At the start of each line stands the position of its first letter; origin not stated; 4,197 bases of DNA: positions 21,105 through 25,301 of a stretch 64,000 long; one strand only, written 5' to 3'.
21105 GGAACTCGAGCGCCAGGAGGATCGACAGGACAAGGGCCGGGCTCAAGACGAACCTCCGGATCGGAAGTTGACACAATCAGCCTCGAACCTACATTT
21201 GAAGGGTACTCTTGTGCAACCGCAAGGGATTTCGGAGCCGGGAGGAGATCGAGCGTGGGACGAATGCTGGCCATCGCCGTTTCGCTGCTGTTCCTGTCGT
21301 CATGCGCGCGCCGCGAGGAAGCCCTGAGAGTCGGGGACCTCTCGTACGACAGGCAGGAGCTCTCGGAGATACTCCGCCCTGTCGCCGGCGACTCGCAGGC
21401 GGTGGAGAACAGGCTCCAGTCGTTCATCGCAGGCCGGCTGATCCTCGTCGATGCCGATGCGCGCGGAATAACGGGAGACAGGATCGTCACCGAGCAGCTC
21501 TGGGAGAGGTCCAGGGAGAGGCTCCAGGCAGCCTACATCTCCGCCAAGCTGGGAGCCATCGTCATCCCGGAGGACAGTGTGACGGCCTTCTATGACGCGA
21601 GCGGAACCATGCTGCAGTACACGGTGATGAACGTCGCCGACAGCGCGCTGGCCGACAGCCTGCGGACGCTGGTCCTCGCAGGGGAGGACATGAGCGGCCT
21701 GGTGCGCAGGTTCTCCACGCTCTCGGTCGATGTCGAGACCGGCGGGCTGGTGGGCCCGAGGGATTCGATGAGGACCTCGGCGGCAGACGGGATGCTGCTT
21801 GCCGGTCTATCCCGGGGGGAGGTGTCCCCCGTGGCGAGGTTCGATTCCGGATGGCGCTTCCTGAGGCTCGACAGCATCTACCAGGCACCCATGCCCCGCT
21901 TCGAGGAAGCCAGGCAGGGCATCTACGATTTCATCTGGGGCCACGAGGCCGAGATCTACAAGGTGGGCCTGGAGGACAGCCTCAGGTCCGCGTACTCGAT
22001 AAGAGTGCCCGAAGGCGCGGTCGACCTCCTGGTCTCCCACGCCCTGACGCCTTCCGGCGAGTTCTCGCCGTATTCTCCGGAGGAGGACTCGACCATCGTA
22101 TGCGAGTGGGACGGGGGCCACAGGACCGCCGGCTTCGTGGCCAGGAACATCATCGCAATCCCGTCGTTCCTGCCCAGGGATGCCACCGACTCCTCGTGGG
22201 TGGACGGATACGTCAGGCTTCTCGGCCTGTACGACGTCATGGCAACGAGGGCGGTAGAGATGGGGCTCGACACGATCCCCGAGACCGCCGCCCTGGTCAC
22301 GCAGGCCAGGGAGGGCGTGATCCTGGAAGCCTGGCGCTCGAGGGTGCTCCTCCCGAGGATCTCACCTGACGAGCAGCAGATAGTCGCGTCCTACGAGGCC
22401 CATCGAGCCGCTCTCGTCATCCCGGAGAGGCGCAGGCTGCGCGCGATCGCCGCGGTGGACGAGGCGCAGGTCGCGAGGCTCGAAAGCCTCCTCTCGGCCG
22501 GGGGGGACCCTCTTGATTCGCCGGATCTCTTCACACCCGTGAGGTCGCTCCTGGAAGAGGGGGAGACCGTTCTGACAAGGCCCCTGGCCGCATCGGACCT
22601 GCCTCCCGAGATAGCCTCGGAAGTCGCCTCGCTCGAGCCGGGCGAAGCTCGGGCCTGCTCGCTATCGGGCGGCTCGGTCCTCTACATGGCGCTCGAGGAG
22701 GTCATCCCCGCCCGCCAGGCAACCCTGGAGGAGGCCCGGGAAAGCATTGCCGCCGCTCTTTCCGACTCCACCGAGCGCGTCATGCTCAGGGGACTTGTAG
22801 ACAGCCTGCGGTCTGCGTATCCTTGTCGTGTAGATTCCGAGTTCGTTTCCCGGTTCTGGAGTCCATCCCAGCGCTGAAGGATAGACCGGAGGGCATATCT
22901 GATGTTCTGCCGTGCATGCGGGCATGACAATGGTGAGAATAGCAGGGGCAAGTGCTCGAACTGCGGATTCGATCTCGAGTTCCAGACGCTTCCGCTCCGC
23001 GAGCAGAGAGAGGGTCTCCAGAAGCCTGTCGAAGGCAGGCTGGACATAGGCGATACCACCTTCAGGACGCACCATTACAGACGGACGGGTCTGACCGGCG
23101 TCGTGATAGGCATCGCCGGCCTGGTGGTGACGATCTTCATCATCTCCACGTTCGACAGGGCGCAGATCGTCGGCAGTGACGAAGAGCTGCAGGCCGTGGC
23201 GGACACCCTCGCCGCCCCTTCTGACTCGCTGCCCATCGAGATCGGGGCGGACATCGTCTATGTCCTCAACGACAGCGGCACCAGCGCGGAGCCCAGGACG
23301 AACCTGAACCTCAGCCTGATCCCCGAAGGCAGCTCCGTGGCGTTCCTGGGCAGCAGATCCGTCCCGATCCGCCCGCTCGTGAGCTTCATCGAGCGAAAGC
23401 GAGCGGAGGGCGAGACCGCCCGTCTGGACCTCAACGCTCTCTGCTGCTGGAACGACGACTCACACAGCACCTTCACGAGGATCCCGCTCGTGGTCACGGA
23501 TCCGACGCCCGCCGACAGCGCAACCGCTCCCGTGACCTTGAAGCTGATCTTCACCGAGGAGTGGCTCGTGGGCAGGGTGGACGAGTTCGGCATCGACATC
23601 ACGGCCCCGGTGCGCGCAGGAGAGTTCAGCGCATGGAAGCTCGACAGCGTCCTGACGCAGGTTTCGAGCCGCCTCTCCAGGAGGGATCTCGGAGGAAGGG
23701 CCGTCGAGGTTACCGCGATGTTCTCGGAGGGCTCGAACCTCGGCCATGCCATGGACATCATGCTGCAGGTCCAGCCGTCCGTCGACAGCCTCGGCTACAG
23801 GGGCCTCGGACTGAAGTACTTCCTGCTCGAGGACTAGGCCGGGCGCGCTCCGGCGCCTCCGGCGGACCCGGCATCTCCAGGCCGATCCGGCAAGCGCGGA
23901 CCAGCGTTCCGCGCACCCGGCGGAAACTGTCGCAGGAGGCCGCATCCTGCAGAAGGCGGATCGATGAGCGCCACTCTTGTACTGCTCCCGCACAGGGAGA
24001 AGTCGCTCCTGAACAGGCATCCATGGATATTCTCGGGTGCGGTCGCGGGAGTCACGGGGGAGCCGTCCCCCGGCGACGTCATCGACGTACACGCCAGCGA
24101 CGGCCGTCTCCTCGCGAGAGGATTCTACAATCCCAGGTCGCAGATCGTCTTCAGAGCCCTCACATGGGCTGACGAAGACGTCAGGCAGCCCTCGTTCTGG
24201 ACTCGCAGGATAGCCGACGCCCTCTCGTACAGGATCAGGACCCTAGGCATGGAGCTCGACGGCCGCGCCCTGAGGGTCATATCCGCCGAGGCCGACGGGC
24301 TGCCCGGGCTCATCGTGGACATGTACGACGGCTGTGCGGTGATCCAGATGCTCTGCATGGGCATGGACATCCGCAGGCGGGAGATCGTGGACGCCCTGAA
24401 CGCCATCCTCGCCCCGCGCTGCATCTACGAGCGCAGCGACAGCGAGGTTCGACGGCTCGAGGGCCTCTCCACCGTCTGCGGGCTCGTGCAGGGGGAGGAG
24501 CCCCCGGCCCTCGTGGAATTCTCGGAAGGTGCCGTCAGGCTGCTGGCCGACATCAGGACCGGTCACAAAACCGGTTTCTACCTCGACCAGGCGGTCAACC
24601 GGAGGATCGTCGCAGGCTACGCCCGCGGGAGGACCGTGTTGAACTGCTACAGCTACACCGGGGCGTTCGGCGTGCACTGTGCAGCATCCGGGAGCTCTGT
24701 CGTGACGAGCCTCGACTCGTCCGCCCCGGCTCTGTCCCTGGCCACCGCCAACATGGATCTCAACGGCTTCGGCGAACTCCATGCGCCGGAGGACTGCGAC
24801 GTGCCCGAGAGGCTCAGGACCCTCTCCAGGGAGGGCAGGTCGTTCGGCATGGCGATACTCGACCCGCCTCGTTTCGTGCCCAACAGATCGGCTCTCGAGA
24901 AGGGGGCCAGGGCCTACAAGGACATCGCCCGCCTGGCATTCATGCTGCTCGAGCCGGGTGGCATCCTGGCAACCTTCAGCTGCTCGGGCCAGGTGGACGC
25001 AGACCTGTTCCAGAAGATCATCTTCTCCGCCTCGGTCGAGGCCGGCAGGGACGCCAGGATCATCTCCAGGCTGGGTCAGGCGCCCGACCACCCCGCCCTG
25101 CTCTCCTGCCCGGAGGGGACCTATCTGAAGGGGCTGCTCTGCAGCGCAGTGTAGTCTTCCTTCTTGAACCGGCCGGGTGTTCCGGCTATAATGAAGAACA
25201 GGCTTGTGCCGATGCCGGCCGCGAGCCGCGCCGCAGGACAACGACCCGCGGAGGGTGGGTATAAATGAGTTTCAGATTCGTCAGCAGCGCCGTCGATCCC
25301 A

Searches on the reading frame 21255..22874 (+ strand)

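Call 66: search_protein_families(library=pfam, proteins=[window:21255-22874:+], max_evalue=0.00001)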
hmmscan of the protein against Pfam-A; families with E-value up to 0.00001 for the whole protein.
window:21255-22874:+ (540 aa): 1 family
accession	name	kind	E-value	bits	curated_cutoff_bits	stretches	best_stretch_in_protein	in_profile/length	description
PF13145.12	Rotamase_2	-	1.5e-17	65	27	1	371-496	1-121/121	PPIC-type PPIASE domain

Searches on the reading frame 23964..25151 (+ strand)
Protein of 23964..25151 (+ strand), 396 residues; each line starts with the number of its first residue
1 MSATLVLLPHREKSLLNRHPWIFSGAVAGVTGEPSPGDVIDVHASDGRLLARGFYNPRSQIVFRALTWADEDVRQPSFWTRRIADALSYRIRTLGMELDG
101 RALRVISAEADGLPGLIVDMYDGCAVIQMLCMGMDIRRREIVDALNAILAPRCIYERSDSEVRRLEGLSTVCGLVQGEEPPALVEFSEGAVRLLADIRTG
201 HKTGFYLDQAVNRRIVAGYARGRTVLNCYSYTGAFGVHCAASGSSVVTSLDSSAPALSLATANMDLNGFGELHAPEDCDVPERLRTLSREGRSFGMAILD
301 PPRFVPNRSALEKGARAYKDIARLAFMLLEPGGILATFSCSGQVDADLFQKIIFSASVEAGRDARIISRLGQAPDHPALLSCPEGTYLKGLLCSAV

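Call 66: search_protein_families(library=pfam, proteins=[window:23964-25151:+], max_evalue=0.00001)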
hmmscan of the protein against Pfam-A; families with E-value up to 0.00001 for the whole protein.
window:23964-25151:+ (396 aa): 2 families
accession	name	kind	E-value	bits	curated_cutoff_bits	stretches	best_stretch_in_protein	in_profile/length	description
PF17785.7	PUA_3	-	5e-21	74.7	22.6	1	6-68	2-64/64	PUA-like domain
PF10672.15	Methyltrans_SAM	-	1.5e-13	51.1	27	1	171-374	74-269/286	S-adenosylmethionine-dependent methyltransferase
